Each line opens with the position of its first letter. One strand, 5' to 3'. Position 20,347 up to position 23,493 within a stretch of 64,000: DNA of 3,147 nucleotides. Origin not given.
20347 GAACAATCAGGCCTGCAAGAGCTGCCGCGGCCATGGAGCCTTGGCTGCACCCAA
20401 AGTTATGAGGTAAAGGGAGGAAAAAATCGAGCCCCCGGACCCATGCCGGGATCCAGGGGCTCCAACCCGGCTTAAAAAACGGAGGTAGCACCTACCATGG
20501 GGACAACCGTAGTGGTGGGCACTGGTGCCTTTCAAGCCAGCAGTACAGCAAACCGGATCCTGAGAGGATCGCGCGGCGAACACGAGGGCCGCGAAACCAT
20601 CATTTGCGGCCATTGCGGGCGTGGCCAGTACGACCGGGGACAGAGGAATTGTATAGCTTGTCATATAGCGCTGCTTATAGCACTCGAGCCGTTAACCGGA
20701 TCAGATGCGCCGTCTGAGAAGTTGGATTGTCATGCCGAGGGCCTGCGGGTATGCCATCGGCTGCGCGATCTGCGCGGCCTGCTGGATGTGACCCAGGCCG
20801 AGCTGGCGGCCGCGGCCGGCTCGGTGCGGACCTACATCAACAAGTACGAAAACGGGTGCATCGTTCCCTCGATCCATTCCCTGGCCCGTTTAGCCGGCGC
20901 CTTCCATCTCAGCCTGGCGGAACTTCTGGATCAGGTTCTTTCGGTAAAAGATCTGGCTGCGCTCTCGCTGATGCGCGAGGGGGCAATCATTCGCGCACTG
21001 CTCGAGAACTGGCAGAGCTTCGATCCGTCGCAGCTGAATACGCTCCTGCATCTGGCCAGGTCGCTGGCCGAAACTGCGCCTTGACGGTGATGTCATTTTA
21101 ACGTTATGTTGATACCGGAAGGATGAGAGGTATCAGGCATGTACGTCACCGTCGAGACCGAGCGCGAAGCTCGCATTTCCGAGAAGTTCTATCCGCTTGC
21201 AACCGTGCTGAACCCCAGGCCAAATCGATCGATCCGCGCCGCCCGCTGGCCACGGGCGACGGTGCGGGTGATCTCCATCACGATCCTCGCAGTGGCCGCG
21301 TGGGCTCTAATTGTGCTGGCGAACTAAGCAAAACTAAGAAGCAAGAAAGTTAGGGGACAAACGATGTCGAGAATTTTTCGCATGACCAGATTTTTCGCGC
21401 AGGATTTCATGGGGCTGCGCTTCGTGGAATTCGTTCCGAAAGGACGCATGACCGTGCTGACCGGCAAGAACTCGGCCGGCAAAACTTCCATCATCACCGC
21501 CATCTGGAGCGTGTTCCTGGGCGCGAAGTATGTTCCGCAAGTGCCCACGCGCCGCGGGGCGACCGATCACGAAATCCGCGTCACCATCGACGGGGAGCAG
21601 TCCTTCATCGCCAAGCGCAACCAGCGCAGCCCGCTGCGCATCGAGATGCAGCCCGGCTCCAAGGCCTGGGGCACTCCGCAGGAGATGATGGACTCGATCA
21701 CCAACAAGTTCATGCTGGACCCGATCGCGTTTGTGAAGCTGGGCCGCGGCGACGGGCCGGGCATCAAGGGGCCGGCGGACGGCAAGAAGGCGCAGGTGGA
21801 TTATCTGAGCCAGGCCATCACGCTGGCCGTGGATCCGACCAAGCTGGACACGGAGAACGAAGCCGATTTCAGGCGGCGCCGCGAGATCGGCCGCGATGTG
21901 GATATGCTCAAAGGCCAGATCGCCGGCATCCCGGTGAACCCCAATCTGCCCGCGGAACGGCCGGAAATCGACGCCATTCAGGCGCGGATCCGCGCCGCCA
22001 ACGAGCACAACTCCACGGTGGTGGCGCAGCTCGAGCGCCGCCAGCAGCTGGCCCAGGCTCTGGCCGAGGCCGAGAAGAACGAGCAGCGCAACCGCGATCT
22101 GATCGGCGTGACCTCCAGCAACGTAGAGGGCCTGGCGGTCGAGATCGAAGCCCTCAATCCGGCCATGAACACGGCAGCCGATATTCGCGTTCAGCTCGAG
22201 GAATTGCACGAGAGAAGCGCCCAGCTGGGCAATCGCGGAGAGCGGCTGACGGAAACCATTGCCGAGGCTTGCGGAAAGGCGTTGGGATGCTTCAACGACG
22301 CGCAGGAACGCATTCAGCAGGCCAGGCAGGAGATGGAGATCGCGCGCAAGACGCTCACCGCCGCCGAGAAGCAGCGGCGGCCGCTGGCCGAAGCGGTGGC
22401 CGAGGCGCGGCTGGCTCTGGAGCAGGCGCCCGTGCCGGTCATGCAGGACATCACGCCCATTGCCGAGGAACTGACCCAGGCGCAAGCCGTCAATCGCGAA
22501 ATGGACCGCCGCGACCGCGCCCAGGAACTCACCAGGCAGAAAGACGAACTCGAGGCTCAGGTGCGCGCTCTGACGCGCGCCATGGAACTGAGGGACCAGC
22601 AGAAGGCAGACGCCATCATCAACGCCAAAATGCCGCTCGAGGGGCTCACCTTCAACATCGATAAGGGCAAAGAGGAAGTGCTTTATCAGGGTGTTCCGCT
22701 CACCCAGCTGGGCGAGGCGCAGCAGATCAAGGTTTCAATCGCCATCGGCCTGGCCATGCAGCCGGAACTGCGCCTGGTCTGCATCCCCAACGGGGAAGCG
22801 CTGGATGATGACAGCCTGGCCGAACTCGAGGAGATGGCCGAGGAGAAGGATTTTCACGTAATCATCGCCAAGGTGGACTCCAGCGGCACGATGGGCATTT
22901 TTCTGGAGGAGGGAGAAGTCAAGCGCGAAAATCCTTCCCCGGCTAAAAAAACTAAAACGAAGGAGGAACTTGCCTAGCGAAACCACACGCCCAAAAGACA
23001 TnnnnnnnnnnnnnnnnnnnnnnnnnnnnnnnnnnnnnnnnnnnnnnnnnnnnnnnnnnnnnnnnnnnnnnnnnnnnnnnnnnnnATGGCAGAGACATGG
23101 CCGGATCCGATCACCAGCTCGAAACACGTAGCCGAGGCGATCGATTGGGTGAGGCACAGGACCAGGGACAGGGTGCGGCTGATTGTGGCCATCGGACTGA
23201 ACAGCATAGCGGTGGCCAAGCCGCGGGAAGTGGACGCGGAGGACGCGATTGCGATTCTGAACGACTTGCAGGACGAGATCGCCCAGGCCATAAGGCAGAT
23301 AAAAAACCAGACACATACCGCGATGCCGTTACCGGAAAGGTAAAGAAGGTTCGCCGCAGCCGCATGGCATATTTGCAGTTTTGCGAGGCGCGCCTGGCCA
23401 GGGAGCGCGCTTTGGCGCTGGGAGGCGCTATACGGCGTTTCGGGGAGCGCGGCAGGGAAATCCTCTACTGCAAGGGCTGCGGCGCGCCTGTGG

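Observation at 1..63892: Whole window is a zero-spacer 64-kb palindrome: signature of a covalently closed hairpin telomere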

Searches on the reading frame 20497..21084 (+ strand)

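Call 8: search_protein_families(library=pfam, proteins=[window:20497-21084:+], max_evalue=0.01)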
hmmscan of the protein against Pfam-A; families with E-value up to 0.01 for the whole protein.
window:20497-21084:+ (195 aa): 4 families
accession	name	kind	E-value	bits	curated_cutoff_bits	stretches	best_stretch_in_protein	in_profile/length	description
PF01381.28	HTH_3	-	1e-10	41.9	23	1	89-143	1-55/55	Helix-turn-helix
PF13560.12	HTH_31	-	1.2e-08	35.5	27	1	87-143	4-61/64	Helix-turn-helix domain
PF12844.13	HTH_19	-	4.7e-06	26.9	30.2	1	88-147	3-62/64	Helix-turn-helix domain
PF13443.12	HTH_26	-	0.0095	16.6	22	0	88-145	1-59/63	Cro/C1-type HTH DNA-binding domain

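Call 9: search_protein_families(library=phrogs, proteins=[window:20497-21084:+], max_evalue=0.001)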
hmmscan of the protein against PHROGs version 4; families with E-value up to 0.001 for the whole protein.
window:20497-21084:+ (195 aa): 8 families
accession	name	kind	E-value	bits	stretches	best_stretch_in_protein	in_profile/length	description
phrog_8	-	transcription regulation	2.2e-09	38.2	1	88-144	80-136/346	transcriptional regulator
phrog_5823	-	transcription regulation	5.5e-08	33.4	1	85-188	7-114/404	transcriptional regulator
phrog_3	-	transcription regulation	7.5e-07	30.3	1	87-146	91-148/430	transcriptional repressor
phrog_2439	-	transcription regulation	2.6e-05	24.3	1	88-141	11-64/367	transcriptional regulator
phrog_4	-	transcription regulation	2.8e-05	24.3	1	88-145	140-193/400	transcriptional repressor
phrog_2328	-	transcription regulation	8.1e-05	23.4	1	84-141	15-72/128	transcriptional repressor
phrog_1373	-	transcription regulation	0.00013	23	1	98-140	77-119/166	transcriptional regulator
phrog_7241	-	transcription regulation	0.00062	20.8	1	88-144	65-121/122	transcriptional regulator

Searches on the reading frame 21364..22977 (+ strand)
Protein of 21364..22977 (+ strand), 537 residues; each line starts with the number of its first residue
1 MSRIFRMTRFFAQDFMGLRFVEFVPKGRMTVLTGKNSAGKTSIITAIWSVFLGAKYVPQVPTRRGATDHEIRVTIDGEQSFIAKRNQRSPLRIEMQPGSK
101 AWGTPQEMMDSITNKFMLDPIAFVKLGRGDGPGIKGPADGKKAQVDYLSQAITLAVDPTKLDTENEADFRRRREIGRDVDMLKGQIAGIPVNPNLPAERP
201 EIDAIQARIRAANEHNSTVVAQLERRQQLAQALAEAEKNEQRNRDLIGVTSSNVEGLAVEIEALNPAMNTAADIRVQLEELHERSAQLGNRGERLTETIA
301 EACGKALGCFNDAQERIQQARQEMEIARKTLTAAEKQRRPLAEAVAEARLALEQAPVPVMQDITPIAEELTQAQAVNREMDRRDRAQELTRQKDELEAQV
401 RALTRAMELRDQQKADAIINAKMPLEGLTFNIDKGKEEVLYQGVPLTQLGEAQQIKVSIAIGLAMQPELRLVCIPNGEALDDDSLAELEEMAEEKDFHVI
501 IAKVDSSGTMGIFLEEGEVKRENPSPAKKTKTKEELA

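Call 8: search_protein_families(library=pfam, proteins=[window:21364-22977:+], max_evalue=0.01)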
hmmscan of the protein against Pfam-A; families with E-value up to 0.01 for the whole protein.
window:21364-22977:+ (537 aa): 4 families
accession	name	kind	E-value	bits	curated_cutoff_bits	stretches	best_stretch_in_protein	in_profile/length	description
PF13476.12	AAA_23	-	1.6e-07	32.6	27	1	14-324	6-200/201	AAA domain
PF13555.12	AAA_29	-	4.3e-05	23.6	27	1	15-55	12-50/61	P-loop containing region of AAA domain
PF13175.12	AAA_15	-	6.3e-05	23.2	32.1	1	26-70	24-55/374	AAA ATPase domain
PF13304.12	AAA_21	-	0.0035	17.9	27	1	29-51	1-29/304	AAA domain, putative AbiEii toxin, Type IV TA system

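Call 9: search_protein_families(library=phrogs, proteins=[window:21364-22977:+], max_evalue=0.001)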
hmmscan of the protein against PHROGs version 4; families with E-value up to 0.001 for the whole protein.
window:21364-22977:+ (537 aa): 4 families
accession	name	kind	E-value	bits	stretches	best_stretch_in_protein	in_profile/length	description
phrog_1499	-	unknown function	2.1e-71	242.4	1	12-522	10-426/427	-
phrog_4747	-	unknown function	2.6e-05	24.5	1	13-323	9-260/610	-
phrog_77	-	DNA, RNA and nucleotide metabolism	0.00017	21.2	0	12-48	303-342/967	SbcC-like subunit of palindrome specific endonuclease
phrog_7507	-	unknown function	0.00019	21.9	0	10-50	7-47/483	-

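Call 29: find_related_loci(query=window:21364-22977:+, collection=viral_contigs, flank=10000)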
Query window:21364-22977:+ (537 aa) in viral_contigs; peptide patterns used: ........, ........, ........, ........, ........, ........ (x = any residue, [..] = any of these).
5 stretches matched a pattern, but none encodes a relative of the query by tblastn (E <= 1e-3).

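Call 66: search_solved_structures(query=window:21364-22977:+, max_evalue=1)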
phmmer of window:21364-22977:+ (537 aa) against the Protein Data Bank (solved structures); distinct sequences matched with E-value up to 1: 7.
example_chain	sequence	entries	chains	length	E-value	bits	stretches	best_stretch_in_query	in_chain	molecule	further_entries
3tho_A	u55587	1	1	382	0.14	14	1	6-57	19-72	Probable DNA double-strand break repair Rad50 ATPase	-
3qf7_A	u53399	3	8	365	0.16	13.8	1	7-57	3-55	Rad50 | Probable DNA double-strand break repair Rad50 ATPase,Probable DNA double-strand break repa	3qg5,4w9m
1b0u_A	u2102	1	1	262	0.25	13.2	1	442-523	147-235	HISTIDINE PERMEASE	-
9f07_C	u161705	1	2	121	0.26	13.1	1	186-243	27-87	Stathmin-4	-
5mrc_EE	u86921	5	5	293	0.44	12.4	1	270-344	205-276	uS5m | Small ribosomal subunit protein uS5m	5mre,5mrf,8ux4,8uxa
8d8j_E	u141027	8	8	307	0.48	12.2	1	271-344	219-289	37S ribosomal protein S5, mitochondrial | Small ribosomal subunit protein uS5m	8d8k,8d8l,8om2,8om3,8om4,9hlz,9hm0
9k3s_C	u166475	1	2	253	0.97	11.2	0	449-502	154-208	Phosphate import ATP-binding protein PstB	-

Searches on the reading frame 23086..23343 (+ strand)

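Call 61: search_protein_families(library=pfam, proteins=[window:23086-23343:+], max_evalue=0.05)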
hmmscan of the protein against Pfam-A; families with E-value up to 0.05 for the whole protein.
window:23086-23343:+ (85 aa): 1 family
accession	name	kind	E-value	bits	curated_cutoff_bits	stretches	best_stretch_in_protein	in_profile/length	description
PF09239.17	Topo-VIb_trans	-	0.0038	17.5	24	1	13-77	81-144/159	Topoisomerase VI B subunit, transducer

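Call 62: search_protein_families(library=phrogs, proteins=[window:23086-23343:+], max_evalue=0.01)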
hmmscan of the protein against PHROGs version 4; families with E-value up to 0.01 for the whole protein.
window:23086-23343:+ (85 aa): 0 families
